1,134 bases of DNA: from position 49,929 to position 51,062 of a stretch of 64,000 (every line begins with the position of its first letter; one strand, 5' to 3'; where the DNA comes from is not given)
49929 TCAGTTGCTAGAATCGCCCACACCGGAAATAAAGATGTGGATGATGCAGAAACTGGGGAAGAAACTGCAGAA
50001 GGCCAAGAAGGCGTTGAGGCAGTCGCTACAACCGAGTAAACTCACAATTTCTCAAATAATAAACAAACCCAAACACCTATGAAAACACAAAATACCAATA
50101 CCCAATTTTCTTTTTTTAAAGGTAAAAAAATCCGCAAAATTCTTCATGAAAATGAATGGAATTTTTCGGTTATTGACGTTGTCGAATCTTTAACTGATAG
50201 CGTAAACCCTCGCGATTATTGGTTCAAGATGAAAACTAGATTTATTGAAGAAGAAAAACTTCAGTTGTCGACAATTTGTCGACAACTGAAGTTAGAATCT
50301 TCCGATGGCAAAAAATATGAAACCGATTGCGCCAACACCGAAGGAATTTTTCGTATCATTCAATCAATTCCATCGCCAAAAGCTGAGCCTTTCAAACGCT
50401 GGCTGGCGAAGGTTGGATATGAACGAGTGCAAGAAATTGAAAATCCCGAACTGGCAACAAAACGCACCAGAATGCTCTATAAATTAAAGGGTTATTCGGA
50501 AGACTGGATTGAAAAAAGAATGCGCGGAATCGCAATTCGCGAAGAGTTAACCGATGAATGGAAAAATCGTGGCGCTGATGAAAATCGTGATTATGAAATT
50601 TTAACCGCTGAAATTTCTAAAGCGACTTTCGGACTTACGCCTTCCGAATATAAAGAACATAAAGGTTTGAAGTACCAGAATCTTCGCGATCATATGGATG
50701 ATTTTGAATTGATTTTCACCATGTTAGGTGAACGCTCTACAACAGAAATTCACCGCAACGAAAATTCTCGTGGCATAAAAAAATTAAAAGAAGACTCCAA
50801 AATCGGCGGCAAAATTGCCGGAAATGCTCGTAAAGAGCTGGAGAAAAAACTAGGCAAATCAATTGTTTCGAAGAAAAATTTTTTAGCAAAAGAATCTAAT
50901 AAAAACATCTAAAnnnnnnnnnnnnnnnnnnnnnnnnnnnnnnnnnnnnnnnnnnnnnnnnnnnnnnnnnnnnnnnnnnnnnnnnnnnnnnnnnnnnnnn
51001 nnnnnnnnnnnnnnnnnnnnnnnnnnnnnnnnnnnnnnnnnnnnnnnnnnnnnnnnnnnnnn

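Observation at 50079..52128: Four-gene cassette (Bro-N/DinD-like, 2-TM protein, HEPN, MNT) wedged between gyrA and gatB and translationally coupled to gatB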

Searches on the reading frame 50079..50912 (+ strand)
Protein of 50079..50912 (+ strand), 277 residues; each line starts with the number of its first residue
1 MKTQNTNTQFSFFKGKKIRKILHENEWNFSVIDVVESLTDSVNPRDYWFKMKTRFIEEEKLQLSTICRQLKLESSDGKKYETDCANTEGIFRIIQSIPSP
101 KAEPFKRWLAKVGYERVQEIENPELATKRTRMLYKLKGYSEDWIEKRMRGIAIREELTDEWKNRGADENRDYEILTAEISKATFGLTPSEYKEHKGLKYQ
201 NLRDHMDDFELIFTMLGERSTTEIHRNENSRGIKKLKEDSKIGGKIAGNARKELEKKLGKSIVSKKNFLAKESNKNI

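Call 3: search_protein_families(library=pfam, proteins=[window:50079-50912:+], max_evalue=1)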
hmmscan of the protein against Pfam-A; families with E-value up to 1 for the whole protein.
window:50079-50912:+ (277 aa): 1 family
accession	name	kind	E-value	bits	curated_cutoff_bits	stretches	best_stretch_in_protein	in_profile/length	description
PF02498.22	Bro-N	-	6.3e-11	43.2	25.6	1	18-111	2-92/96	BRO family, N-terminal domain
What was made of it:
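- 50079..50912 (+): Unit 1: Bro-N domain protein (277 aa) with a remotely DinD/DdrC-like C-terminal domain. It matches the PADLOC candidate family PDC-S13. Pfam Bro-N E=6e-11 (call 3).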

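Call 4: search_protein_families(library=padloc, proteins=[window:50079-50912:+], max_evalue=1)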
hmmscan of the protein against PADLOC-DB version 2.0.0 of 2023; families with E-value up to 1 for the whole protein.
window:50079-50912:+ (277 aa): 4 families
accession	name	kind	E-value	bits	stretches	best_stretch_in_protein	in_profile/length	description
PDLC04920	PDC-S13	-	2.6e-116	385.9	1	7-274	4-272/286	-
PDLC04841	PDC-S04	-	1.3e-18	65.6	1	8-111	5-112/292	-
PDLC04918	PDC-S13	-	6.1e-05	21.2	1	156-255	80-181/214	-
PDLC04874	PDC-S05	-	0.00025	18.7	1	57-115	54-112/165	-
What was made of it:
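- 50079..50912 (+): PDLC04920 matches at E=2.6e-116 over nearly the full length (call 4).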

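Call 5: search_protein_families(library=ncbifam, proteins=[window:50079-50912:+], max_evalue=1)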
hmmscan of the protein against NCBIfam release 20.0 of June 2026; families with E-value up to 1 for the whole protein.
window:50079-50912:+ (277 aa): 0 families

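Call 42: find_homologous_proteins(query=window:50079-50912:+, max_evalue=1e-10)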
Query window:50079-50912:+ (277 aa): 8000 proteins with E <= 1e-10 among 8000 candidates; the best 120 are listed.
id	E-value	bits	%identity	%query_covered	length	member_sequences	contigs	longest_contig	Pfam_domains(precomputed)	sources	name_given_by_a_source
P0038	9.9e-173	591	97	99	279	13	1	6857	PF02498.23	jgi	jgi:hypothetical protein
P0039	1.1e-158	544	91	98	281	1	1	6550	PF02498.23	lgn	-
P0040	1.1e-158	544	90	98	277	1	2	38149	PF02498.23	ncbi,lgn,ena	-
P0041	3.1e-158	543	88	99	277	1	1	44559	PF02498.23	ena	-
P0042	1.4e-157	541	88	99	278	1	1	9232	PF02498.23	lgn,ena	-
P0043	1.9e-157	540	90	97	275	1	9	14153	PF02498.23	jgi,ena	jgi:hypothetical protein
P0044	2.6e-157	540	88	99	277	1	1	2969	PF02498.23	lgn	-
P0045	1.6e-156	537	89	97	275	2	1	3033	PF02498.23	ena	-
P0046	3.0e-156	536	87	99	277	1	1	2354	PF02498.23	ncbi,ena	-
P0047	3.3e-156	536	88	97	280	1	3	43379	PF02498.23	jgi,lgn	-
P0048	6.0e-156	535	87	99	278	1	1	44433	PF02498.23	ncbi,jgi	jgi:DNA-damage-inducible protein D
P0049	6.1e-155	532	88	97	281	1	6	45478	PF02498.23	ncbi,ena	-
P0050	7.1e-155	532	86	100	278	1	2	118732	PF02498.23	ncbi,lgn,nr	ncbi:MAG: Bro-N domain-containing protein [Proteobacteria bacterium]|nr:Bro-N domain-containing prot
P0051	2.9e-154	530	86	100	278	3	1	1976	PF02498.23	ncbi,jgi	jgi:DNA-damage-inducible protein D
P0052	4.9e-154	529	86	99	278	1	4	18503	PF02498.23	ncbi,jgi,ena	jgi:prophage antirepressor-like protein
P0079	4.2e-140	484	79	98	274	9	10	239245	PF02498.23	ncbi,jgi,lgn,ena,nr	ncbi:MAG TPA: Bro-N domain-containing protein [Acidobacteriota bacterium]|nr:Bro-N domain-containing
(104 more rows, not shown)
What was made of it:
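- Closest known: PADLOC phage-defence candidate PDC-S13. Same: 75-97% identity to the 120 best hits listed, out of more than 8000 clusters, from phyla as distant as Patescibacteria and Acidobacteriota (call 42).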

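Call 43: find_encoding_contigs(protein=P0050, flank=5000, max_places=2)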
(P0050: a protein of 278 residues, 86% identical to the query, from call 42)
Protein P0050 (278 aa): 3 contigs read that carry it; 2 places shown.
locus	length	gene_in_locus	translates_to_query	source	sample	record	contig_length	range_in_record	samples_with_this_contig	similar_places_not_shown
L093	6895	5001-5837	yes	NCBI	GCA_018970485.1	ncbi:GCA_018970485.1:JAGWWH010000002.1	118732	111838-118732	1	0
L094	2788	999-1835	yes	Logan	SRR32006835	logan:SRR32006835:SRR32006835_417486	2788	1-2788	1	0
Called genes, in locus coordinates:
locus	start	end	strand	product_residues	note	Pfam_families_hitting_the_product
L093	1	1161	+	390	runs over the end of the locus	PF07508:Recombinase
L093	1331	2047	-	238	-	PF01027:Bax1-I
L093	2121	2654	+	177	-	PF01712:dNK (faint), PF13189:Cytidylate_kin2 (weak), PF13238:AAA_18, PF13671:AAA_33 (weak), PF01202:SKI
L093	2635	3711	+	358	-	PF00465:Fe-ADH, PF13685:Fe-ADH_2, PF01761:DHQ_synthase, PF24621:DHQS_C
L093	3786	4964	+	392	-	PF00155:Aminotran_1_2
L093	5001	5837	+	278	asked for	PF02498:Bro-N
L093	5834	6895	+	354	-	PF02934:GatB_N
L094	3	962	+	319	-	?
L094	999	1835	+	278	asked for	PF02498:Bro-N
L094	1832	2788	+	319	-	?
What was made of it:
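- Bro-N alone abuts gatB in L093 (call 43).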

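Call 44: find_encoding_contigs(protein=P0079, flank=5000, max_places=4)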
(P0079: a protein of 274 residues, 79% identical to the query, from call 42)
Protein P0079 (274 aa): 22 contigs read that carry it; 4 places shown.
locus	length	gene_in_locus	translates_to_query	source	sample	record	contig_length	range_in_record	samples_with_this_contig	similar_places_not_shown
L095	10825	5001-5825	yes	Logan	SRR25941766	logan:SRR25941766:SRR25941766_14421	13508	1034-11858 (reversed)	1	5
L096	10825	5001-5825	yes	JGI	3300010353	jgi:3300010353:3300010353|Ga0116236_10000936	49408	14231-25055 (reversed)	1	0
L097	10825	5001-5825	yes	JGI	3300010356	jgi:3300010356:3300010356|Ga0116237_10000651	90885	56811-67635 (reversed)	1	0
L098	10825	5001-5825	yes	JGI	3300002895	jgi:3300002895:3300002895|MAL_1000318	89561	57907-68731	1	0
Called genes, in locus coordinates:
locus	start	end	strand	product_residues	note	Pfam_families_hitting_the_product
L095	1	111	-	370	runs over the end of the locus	PF01699:Na_Ca_ex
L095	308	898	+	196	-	PF01381:HTH_3, PF12844:HTH_19, PF13443:HTH_26 (weak), PF13560:HTH_31, PF00717:Peptidase_S24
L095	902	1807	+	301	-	PF01904:DUF72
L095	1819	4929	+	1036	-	PF02811:PHP, PF07733:DNA_pol3_alpha, PF17657:DNA_pol3_finger, PF14579:HHH_6, PF01336:tRNA_anti-codon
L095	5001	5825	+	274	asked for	PF02498:Bro-N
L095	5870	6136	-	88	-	PF05016:ParE_toxin (weak), PF06769:YoeB_toxin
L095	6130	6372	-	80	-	PF02604:PhdYeFM_antitox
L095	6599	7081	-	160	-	-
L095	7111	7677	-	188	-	PF06966:DUF1295, PF04191:PEMT, PF04140:ICMT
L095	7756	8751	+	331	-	PF00248:Aldo_ket_red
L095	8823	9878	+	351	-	PF08240:ADH_N, PF00107:ADH_zinc_N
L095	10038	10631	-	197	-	-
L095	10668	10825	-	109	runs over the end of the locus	PF01934:HepT-like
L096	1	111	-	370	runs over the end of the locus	PF01699:Na_Ca_ex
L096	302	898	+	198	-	PF12844:HTH_19, PF13560:HTH_31, PF01381:HTH_3, PF13443:HTH_26 (weak), PF00717:Peptidase_S24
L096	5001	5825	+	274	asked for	PF02498:Bro-N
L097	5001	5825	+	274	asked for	PF02498:Bro-N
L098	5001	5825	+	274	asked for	PF02498:Bro-N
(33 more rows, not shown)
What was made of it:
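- One is a lexA-DUF72-dnaE2-type operon in an organism that a source names Acidobacteriota (calls 42, 44).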

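Call 53: find_related_loci(query=window:50079-50912:+, collection=viral_contigs, flank=4000)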
Query window:50079-50912:+ (277 aa) in viral_contigs; peptide patterns used: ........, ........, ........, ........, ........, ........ (x = any residue, [..] = any of these).
21 stretches matched a pattern; 13 encode a relative of the query (tblastn E <= 1e-3); 13 distinct loci.
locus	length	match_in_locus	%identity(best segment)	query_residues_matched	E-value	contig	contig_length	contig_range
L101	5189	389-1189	64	7-273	2e-116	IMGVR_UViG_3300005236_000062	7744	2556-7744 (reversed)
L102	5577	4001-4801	63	12-277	5e-109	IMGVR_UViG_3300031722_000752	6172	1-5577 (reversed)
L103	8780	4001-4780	54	8-268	8e-95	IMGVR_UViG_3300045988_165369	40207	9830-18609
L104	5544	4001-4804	51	9-276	6e-92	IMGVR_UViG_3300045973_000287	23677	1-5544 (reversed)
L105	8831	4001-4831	49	3-277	1e-91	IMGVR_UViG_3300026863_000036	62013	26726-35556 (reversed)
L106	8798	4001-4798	50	9-273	3e-83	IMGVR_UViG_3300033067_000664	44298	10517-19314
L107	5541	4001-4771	47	10-264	4e-72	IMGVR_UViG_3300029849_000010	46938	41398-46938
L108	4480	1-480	70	116-275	3e-70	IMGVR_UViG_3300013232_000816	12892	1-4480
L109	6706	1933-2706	44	10-267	2e-69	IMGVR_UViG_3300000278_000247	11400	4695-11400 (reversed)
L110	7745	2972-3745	44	10-267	4e-69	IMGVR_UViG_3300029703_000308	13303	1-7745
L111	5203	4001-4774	44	7-264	2e-68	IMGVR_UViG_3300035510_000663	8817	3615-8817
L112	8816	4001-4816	41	5-272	1e-65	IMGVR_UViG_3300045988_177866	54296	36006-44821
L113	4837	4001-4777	42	7-265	7e-65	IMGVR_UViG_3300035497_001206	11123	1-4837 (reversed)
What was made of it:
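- Tried and rejected: Only 13 Bro-N relatives were found, at 41-70% identity, so neither family is mainly phage-borne (call 53).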

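Call 64: search_solved_structures(query=window:50079-50912:+, max_evalue=0.01, show_alignments=1)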
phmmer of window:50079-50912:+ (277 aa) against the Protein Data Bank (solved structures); distinct sequences matched with E-value up to 0.01: 0.

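Call 78: search_protein_families(library=ncbifam, proteins=[window:50079-50912:+, L107:4001-4771:+, L112:4001-4816:+], max_evalue=10)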
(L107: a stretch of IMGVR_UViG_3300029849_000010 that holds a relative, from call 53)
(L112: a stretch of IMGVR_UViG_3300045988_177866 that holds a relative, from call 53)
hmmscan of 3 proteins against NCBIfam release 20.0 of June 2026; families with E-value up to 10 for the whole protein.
window:50079-50912:+ (277 aa): 0 families

L107:4001-4771:+ (257 aa): 4 families
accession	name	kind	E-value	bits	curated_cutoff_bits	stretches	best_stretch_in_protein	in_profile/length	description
NF033622.1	repair_DdrC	equivalog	4.7e-05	22.8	150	1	100-216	81-194/223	DNA damage response protein DdrC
NF008573.0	PRK11525.1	equivalog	0.00019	20.9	242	1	128-248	129-249/288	DNA damage-inducible protein D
NF033456.1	RiPP_CCRG-2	domain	0.074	13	24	1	114-123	1-10/18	CCRG-2 family RiPP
NF005986.0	PRK08091.1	equivalog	0.11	12.4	264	1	20-76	136-191/229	ribulose-phosphate 3-epimerase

L112:4001-4816:+ (272 aa): 2 families
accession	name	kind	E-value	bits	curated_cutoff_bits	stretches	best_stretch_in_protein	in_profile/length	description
NF008573.0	PRK11525.1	equivalog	2.3e-05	23.9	242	1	131-251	129-248/288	DNA damage-inducible protein D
NF033622.1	repair_DdrC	equivalog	0.00049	19.5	150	1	138-222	115-197/223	DNA damage response protein DdrC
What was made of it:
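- On E. coli DinD (NF008573): No hit for the window protein (calls 5, 78).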

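Call 90: predict_structure(alignment_id=A7)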
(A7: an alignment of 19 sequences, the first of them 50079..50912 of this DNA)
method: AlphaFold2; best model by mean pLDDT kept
length: 277 residues; sequences in the alignment: 19
mean_pLDDT: 50.4   pTM: 0.34
mean pLDDT of the five models: 50.4, 48.0, 45.9, 43.8, 42.6
residues with pLDDT >= 90: 0; 70-90: 21; 50-70: 103; < 50: 153
segments of 3 or more residues with pLDDT < 50: 1-12, 22-26, 64-69, 73-85, 111-123, 156-176, 181-183, 197-250, 263-277
pLDDT, mean of each block of 10 residues (from residue 1): 33 56 53 71 76 67 50 44 50 66 61 38 50 55 64 50 45 48 49 48 41 41 30 40 43 55 46 39
secondary structure, 60 per line:
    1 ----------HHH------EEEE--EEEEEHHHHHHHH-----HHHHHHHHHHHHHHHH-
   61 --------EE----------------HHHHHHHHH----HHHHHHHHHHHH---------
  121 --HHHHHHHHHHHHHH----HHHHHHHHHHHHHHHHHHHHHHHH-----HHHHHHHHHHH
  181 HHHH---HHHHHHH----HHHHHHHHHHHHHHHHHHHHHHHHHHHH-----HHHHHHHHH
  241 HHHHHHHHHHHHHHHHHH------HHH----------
elements in order: E20-23 E26-30 H31-38 H44-59 H87-95 H100-111 H123-136 H141-164 H170-184 H188-194 H199-226 H232-258
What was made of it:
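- Tried and rejected: AF2 model of the Bro-N protein. pLDDT 50, too poor to search with (call 90).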
